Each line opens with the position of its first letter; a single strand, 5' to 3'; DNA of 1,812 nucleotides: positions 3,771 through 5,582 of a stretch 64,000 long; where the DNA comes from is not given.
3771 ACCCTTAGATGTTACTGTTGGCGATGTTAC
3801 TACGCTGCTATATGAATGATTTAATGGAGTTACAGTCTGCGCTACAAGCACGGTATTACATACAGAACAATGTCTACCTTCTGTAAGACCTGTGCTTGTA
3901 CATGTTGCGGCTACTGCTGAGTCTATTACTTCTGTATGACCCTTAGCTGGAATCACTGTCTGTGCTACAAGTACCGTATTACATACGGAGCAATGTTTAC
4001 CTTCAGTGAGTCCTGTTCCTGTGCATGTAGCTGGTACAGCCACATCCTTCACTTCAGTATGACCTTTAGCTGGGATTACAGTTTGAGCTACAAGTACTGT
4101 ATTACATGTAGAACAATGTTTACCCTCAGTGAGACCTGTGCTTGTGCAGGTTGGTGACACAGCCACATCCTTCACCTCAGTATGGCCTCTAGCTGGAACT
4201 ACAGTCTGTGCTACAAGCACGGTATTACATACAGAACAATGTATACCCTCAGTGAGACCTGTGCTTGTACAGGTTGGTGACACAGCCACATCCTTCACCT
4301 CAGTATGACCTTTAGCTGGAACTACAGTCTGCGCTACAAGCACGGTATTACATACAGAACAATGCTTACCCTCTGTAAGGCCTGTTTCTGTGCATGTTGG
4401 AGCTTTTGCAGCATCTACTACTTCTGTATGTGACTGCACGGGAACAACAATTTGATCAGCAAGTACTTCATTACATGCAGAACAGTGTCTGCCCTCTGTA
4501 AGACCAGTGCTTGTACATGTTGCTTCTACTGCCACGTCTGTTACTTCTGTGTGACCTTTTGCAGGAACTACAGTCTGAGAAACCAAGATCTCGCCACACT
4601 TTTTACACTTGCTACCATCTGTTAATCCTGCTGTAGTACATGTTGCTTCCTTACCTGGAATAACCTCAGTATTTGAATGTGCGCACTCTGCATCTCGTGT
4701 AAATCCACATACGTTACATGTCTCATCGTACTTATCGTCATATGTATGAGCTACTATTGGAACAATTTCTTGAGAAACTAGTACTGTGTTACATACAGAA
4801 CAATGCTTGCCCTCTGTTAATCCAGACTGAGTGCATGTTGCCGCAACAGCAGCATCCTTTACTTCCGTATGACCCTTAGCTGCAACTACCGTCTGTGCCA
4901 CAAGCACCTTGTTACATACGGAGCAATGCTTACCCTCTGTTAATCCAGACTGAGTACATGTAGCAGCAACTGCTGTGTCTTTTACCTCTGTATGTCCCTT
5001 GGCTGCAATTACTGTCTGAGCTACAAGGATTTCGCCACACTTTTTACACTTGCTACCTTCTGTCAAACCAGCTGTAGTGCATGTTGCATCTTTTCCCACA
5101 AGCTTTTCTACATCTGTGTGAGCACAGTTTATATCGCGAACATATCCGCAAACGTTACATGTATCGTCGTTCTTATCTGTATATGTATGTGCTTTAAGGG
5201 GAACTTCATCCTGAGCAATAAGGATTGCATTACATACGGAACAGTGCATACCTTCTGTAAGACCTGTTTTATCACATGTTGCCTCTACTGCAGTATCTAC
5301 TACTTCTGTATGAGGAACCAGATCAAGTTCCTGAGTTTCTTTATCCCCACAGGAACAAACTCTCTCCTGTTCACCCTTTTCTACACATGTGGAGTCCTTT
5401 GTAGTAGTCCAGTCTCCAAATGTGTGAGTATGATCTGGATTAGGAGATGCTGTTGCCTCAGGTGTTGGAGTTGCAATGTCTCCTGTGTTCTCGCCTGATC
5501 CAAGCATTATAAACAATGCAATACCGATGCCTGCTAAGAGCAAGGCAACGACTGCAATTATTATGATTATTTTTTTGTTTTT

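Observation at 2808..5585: Novel extracellular ~41-aa Cys/His tandem module (H...C...CxxC) shared by all five big surface proteins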

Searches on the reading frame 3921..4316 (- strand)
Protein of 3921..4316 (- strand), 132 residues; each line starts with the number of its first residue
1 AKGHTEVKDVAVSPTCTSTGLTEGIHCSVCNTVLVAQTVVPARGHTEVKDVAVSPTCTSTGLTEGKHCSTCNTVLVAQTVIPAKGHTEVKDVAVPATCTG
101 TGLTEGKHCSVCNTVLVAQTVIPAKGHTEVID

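Call 31: predict_structure(alignment_id=A3)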
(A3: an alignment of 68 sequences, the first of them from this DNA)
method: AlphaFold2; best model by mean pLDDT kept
length: 132 residues; sequences in the alignment: 68
mean_pLDDT: 97.0   pTM: 0.63
mean pLDDT of the five models: 97.0, 95.9, 94.8, 94.6, 92.2
residues with pLDDT >= 90: 128; 70-90: 4; 50-70: 0; < 50: 0
segments of 3 or more residues with pLDDT < 50: none
pLDDT, mean of each block of 10 residues (from residue 1): 93 98 97 98 98 98 98 98 97 98 98 97 95 85
secondary structure, 60 per line:
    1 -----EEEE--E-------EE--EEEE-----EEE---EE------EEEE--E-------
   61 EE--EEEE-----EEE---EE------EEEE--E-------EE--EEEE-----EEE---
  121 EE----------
elements in order: E6-9 E24-27 E33-35 E47-50 E65-68 E74-76 E88-91 E106-109 E115-117

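Call 34: fold_search(model_id=the predicted structure, library=pdb)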
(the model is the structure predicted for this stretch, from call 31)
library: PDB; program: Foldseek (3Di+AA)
matches with E <= 10: 477; with E <= 0.001: 0
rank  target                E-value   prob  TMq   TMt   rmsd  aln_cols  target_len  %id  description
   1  1fvd_B                1.3e-01  0.14  0.15  0.10  26.0       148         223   11  X-RAY STRUCTURES OF THE ANTIGEN-BINDING DOMAINS FROM THREE VARIANTS OF HUMANIZED ANTI-P185-HER2 ANTIBODY 4D5 AND COMPA (released 1993-10-31)
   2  3tiq_B                1.4e-01  0.20  0.17  0.13  18.6       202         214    5  Crystal structure of Staphylococcus aureus SasG G51-E-G52 module (released 2012-04-18)
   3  7a5s_H                1.5e-01  0.15  0.16  0.10  25.4       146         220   13  Complex of SARS-CoV-2 spike and CR3022 Fab (Homogeneous Refinement) (released 2020-09-16)
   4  4wve_A                1.8e-01  0.28  0.24  0.17  17.9       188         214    6  Crystal structure of the Staphylococcus aureus SasG G52-E2-G53 module (released 2015-06-03)
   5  9q5g_B                2.1e-01  0.13  0.15  0.04  23.3       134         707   13  Human prolyl endopeptidase (PREP) - apo form (released 2026-01-21)
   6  8rmy_E                2.1e-01  0.09  0.14  0.09  26.6       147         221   13  Transglutaminase 3 in complex with inhibitor Z-don and DH patient-derived Fab DH63-A02 (released 2025-03-12)
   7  9jzq_A                2.4e-01  0.13  0.15  0.10  26.8       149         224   12  The glycoprotein E of Varicella-Zoster Virus in complex with WLL-1/WLL-28 Fab (released 2025-09-03)
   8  3ddu                  2.4e-01  0.11  0.14  0.04  23.3       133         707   14  Prolyl Oligopeptidase with GSK552 (released 2008-08-19)
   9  7a5r_H                2.4e-01  0.10  0.14  0.10  25.1       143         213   11  Complex of SARS-CoV-2 spike and CR3022 Fab (Non-Uniform Refinement) (released 2020-09-16)
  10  8deo_A                3.2e-01  0.16  0.20  0.09  16.3       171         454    8  Structure of AAP A domain and B-repeats (residues 351-813) from Staphylococcus epidermidis (released 2023-05-03)
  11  8ywp_H                3.2e-01  0.08  0.14  0.10  27.4       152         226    9  Crystal structure of the Fab fragment of anti-IL-6 antibody I9H (released 2024-11-06)
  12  6oel_H                3.3e-01  0.12  0.15  0.10  27.1       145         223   11  Engineered Fab bound to IL-4 receptor (released 2019-08-07)
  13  4xwo_C                3.3e-01  0.08  0.14  0.10  24.6       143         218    8  Structure of Get3 bound to the transmembrane domain of Sec22 (released 2015-03-25)
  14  6x9x_A                3.5e-01  0.12  0.16  0.11  25.1       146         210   11  Crystal structure of Fab fragment of Anti-HCV E2 antibody (HC84.26) (released 2020-12-02)
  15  9q5y_B                3.5e-01  0.09  0.13  0.04  24.0       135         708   12  Human prolyl endopeptidase (PREP) - complex with YX45 (released 2026-01-21)
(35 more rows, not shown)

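Call 76: fold_search(model_id=the predicted structure, library=viral)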
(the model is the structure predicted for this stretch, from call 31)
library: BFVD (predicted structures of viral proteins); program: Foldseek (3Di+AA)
matches with E <= 10: 281; with E <= 0.001: 1
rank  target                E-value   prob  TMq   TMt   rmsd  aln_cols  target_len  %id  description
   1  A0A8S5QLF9            6.4e-08  1.00  0.40  0.11  10.2       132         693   32  S-layer homology domain (Fragment) [Podoviridae sp. ctdRZ1]
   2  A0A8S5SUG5            1.9e-03  1.00  0.34  0.14   9.3       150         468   14  Leucine rich repeat protein [Siphoviridae sp. ctqPo10]
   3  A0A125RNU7            1.4e-01  0.30  0.21  0.13  12.0       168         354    7  (no name in the UniProt tables at hand)
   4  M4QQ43                1.9e-01  0.23  0.19  0.16  28.4       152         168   15  Uncharacterized protein [Synechococcus phage S-SKS1]
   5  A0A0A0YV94            2.0e-01  0.20  0.20  0.17  18.5       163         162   12  Minor capsid protein [Pseudomonas phage Pf-10]
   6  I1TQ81                2.0e-01  0.15  0.21  0.06  18.8       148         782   14  (no name in the UniProt tables at hand)
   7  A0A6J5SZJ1            2.4e-01  0.18  0.17  0.08  24.7       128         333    8  COG3391 Uncharacterized conserved protein [uncultured Caudovirales phage]
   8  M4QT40                3.1e-01  0.08  0.11  0.05  25.1       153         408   14  Uncharacterized protein (Fragment) [Synechococcus phage S-SKS1]
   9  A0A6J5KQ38            3.8e-01  0.13  0.18  0.05  27.0       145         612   12  Uncharacterized protein [uncultured Caudovirales phage]
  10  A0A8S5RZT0            5.7e-01  0.14  0.21  0.10  17.5       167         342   11  Binding domain, N-terminal [Myoviridae sp. ctNQV2]
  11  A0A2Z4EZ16            6.0e-01  0.09  0.18  0.11  21.3       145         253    8  (no name in the UniProt tables at hand)
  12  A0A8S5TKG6            7.0e-01  0.11  0.22  0.09  18.4       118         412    9  Uncharacterized protein [CrAss-like virus sp. ctyM420]
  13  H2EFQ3                7.0e-01  0.08  0.16  0.06  25.1       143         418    3  Putative BTB_POZ domain-containing protein [Moumouvirus sp. 'Monve']
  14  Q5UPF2                7.4e-01  0.05  0.13  0.04  29.4       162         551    7  Putative BTB/POZ domain-containing protein L76 [Acanthamoeba polyphaga mimivirus]
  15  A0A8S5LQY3            7.8e-01  0.28  0.30  0.08  12.7       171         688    6  Cellulase [Myoviridae sp. ctfJc17]
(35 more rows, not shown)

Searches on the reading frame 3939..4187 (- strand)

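Call 10: search_protein_families(library=pfam, proteins=[window:3939-4187:-], max_evalue=10)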
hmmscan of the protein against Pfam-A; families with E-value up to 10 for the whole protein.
seq(83 aa): 20 families
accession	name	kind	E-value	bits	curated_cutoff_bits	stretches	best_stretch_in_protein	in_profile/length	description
PF24973.1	EGF_LMN_ATRN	-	3.7e-05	24.2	27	2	1-31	5-33/44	Laminin/attractin EGF domain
PF06677.18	Auto_anti-p27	-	0.00016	22.1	24.1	2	22-34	15-27/40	Sjogren's syndrome/scleroderma autoantigen 1 (Autoantigen p27)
PF00053.31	EGF_laminin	-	0.0021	18.6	21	2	14-33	20-39/49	Laminin EGF domain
PF10367.15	zf-Vps39_C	-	0.0028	17.6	24.7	2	60-70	6-16/41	Vacuolar sorting protein 39 C-terminal zinc finger domain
PF16250.10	DUF4907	-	0.0057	16.8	25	2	29-43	17-31/67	Domain of unknown function (DUF4907)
PF02132.21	RecR_ZnF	-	0.03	14.6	22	2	64-72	2-10/21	RecR, Cys4-zinc finger domain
PF06750.18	A24_N_bact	-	0.033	14.7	23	1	23-40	28-45/84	Bacterial Peptidase A24 N-terminal domain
PF15629.11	Perm-CXXC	-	0.035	14.8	23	1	21-31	15-25/32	Permuted single zf-CXXC unit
PF24485.1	zf-C2H2_DHX34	-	0.065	13.7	27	0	24-32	3-11/25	DHX34-like, C2H2-type zinc finger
PF24868.1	YABBY_N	-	0.097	12.7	28.6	2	65-75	10-20/60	YABBY, N-terminal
PF00111.32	Fer2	-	0.099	13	21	2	47-78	27-52/77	2Fe-2S iron-sulfur cluster binding domain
PF22910.1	EDR4-like_1st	-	0.1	12.8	27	2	25-32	25-32/34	Enhanced disease resistance 4-like, N-terminal domain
PF01529.25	DHHC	-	0.15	12.6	28.7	1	12-31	9-28/133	DHHC palmitoyltransferase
PF01355.22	HIPIP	-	0.2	12.4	22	1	5-31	11-37/66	High potential iron-sulfur protein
PF08792.16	A2L_zn_ribbon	-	0.2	11.8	22.9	1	64-71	4-11/33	A2L zinc ribbon domain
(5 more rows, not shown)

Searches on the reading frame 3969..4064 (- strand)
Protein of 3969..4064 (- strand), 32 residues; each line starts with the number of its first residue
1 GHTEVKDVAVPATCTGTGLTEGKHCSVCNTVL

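Call 46: search_solved_structures(query=A5, max_evalue=10, show_alignments=2)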
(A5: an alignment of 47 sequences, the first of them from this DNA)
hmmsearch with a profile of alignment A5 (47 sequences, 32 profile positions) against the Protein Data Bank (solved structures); distinct sequences matched with E-value up to 10: 23.
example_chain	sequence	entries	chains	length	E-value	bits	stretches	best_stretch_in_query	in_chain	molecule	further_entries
9qa6_A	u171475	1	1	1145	1.1e-14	56.8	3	2-32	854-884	IgA protease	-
9jzt_A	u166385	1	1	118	0.073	15.8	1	17-30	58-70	Zinc finger and BTB domain-containing protein 20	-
1bus_A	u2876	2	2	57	0.084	15.6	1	11-31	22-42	PROTEINASE INHIBITOR IIA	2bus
9w1v_A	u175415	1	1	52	0.087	15.5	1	23-32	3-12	RUBREDOXIN 3796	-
9o5d_A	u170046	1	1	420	0.11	15.2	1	13-32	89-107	S-adenosylmethionine sensor upstream of mTORC1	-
9kh2_A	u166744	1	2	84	0.17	14.6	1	17-30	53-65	Zinc finger and BTB domain-containing protein 20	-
2n52_A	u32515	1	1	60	0.29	13.9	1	11-31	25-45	Serine protease inhibitor Kazal-type 6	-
1tgs_I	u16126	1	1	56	0.57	12.9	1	14-30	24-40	PANCREATIC SECRETORY TRYPSIN INHIBITOR (KAZAL TYPE)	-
9zdh_A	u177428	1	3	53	0.89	12.3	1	23-32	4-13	Rubredoxin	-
1pce_A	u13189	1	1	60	1.5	11.6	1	14-28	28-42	PEC-60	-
9s37_B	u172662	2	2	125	2.2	11.1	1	13-25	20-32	NB21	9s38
1t9q_A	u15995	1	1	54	3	10.6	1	21-32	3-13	Rubredoxin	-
2yuu_A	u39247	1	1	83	3.1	10.6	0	20-30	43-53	Protein kinase C delta type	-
1c09_A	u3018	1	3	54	3.6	10.4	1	21-32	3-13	RUBREDOXIN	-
1t9p_A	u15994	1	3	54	3.6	10.4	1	21-32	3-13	Rubredoxin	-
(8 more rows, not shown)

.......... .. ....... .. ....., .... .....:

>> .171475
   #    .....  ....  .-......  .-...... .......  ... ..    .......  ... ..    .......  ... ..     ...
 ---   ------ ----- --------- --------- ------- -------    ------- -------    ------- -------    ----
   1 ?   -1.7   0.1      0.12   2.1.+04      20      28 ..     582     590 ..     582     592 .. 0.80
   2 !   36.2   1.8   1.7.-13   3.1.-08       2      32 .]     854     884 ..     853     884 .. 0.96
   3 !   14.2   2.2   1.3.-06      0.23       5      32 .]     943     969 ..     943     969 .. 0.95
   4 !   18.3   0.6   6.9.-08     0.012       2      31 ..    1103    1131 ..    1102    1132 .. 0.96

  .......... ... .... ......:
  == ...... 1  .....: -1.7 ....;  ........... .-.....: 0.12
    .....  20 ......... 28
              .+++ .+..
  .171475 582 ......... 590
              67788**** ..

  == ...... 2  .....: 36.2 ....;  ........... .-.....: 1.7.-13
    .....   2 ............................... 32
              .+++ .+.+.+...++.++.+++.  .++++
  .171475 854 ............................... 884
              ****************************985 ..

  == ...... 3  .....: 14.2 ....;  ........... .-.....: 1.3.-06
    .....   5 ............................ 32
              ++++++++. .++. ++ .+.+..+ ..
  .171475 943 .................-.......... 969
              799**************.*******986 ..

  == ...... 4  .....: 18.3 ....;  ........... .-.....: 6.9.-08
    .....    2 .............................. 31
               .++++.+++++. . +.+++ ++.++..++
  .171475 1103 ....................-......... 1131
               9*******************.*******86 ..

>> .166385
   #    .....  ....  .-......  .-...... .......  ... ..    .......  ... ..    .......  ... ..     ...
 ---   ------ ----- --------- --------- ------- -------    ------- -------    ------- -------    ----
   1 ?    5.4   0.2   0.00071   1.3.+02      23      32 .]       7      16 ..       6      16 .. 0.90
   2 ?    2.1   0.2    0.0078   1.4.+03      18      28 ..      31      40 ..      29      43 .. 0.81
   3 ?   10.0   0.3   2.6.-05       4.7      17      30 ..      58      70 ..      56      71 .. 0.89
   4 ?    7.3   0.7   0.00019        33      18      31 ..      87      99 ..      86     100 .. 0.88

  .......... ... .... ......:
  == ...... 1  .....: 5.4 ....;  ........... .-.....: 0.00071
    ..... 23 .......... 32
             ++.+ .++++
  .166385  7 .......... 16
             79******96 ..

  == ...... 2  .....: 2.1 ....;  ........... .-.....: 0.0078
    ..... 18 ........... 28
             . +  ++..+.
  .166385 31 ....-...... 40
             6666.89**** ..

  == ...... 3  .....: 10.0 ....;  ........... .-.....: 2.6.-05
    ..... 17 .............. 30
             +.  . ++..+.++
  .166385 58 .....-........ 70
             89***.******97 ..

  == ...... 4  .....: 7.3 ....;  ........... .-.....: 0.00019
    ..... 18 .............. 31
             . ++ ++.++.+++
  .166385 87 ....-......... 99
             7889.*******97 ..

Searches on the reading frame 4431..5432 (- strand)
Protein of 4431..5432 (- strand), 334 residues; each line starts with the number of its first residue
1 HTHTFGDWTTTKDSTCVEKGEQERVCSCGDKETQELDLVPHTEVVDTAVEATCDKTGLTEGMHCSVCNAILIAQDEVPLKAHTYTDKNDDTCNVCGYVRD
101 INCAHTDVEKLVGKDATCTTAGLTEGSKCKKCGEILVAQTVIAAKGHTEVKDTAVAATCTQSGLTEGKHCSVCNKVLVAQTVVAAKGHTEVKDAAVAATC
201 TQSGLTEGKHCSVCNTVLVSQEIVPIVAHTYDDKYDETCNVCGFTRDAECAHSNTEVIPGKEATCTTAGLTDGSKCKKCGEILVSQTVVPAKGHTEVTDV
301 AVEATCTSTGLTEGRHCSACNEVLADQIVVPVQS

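Call 12: search_solved_structures(query=window:4431-5432:-, max_evalue=10, show_alignments=4)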
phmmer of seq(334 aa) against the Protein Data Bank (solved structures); distinct sequences matched with E-value up to 10: 0.

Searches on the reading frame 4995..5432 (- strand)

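Call 10: search_protein_families(library=pfam, proteins=[window:4995-5432:-], max_evalue=10)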
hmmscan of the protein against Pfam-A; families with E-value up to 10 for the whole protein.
seq(146 aa): 7 families
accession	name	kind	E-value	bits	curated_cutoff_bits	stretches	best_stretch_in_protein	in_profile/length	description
PF24292.1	DUF7479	-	0.054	14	27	1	125-141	29-45/60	Domain of unknown function (DUF7479)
PF21349.2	RUBY_RBDX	-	0.17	11.8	26.5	1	92-98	3-9/30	Rubrerythrin, rubredoxin-like domain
PF06750.18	A24_N_bact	-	0.27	11.8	23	1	60-87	26-53/84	Bacterial Peptidase A24 N-terminal domain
PF10367.15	zf-Vps39_C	-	2.7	8.1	24.7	1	58-68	6-16/41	Vacuolar sorting protein 39 C-terminal zinc finger domain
PF08792.16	A2L_zn_ribbon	-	3.6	7.8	22.9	0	85-98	17-30/33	A2L zinc ribbon domain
PF24888.1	DUF7741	-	9.8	7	27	1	5-30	48-73/80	Domain of unknown function (DUF7741)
PF00130.28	C1_1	-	9.8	6.5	26.5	1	58-106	8-45/53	Phorbol esters/diacylglycerol binding domain (C1 domain)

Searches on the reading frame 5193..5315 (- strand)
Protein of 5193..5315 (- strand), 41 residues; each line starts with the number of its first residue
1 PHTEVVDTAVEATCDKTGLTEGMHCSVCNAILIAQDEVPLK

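Call 9: search_solved_structures(query=A1, max_evalue=10, show_alignments=3)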
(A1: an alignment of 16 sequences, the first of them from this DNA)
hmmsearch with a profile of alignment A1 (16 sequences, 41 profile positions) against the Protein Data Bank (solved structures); distinct sequences matched with E-value up to 10: 32.
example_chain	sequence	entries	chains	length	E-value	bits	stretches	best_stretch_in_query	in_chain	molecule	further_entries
2nu0_I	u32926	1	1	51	0.13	14.9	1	12-31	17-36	Ovomucoid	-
2sgf_I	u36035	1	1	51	0.13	14.9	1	12-31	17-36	Ovomucoid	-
2sgp_I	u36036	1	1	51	0.14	14.8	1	12-31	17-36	OVOMUCOID INHIBITOR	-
1ct4_I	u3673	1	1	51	0.15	14.7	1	11-31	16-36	OVOMUCOID INHIBITOR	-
1sgy_I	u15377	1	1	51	0.15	14.7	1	12-31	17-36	Ovomucoid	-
1ds3_I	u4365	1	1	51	0.16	14.6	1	12-31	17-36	OVOMUCOID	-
1sgd_I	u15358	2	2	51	0.16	14.6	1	12-31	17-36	Ovomucoid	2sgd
2nu1_I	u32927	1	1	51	0.16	14.6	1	12-31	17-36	Ovomucoid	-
1cso_I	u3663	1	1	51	0.17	14.5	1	12-31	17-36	OVOMUCOID INHIBITOR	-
1sgp_I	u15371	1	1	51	0.17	14.5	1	11-31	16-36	TURKEY OVOMUCOID INHIBITOR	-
2ovo_A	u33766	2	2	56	0.17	14.5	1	12-31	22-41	OVOMUCOID THIRD DOMAIN | OVOMUCOID THIRD DOMAIN CLEAVED RDI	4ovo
1r0r_I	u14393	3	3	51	0.17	14.5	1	12-31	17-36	Ovomucoid | TURKEY OVOMUCOID INHIBITOR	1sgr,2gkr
1sgn_I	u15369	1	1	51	0.17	14.5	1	12-31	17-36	Ovomucoid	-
1ds2_I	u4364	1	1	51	0.17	14.5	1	12-31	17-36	OVOMUCOID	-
1sge_I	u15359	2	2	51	0.17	14.5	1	11-31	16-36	Ovomucoid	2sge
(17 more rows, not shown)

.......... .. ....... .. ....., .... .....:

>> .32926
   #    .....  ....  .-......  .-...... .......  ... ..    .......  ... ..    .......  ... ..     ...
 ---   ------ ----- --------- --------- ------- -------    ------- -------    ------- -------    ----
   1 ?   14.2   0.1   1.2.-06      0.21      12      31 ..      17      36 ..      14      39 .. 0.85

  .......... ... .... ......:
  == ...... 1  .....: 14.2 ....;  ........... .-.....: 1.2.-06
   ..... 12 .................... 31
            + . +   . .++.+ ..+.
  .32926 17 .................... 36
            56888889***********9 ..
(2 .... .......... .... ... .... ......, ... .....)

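Call 37: search_protein_representatives(alignment_id=A1)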
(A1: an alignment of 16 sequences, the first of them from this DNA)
Query: 16 sequences, 41 profile positions. Proteins with E-value up to 0.001 (for the whole library): 20109; up to 1e-10: 13287; up to 1e-30: 4777. The best 150 are listed.
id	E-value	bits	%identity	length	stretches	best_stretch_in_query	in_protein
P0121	0.0e+00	2362.9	-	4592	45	1-40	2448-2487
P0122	0.0e+00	1546.8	-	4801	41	1-41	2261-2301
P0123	0.0e+00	1528.4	-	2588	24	1-41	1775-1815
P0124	0.0e+00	1519.5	-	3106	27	1-40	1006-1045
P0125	0.0e+00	1399.7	-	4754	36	1-41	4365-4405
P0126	0.0e+00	1358.3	-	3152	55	1-41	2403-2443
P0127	0.0e+00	1329.4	-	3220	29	1-40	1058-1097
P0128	0.0e+00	1285.5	-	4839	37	1-40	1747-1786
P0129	0.0e+00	1222.1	-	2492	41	1-40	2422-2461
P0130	0.0e+00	1210.7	-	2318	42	1-40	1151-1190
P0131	0.0e+00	1188.0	-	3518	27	1-39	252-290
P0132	0.0e+00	1156.5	-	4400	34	1-40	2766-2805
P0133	0.0e+00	1153.1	-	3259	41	1-40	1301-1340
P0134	0.0e+00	1135.5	-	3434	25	1-40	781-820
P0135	0.0e+00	1125.5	-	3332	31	1-41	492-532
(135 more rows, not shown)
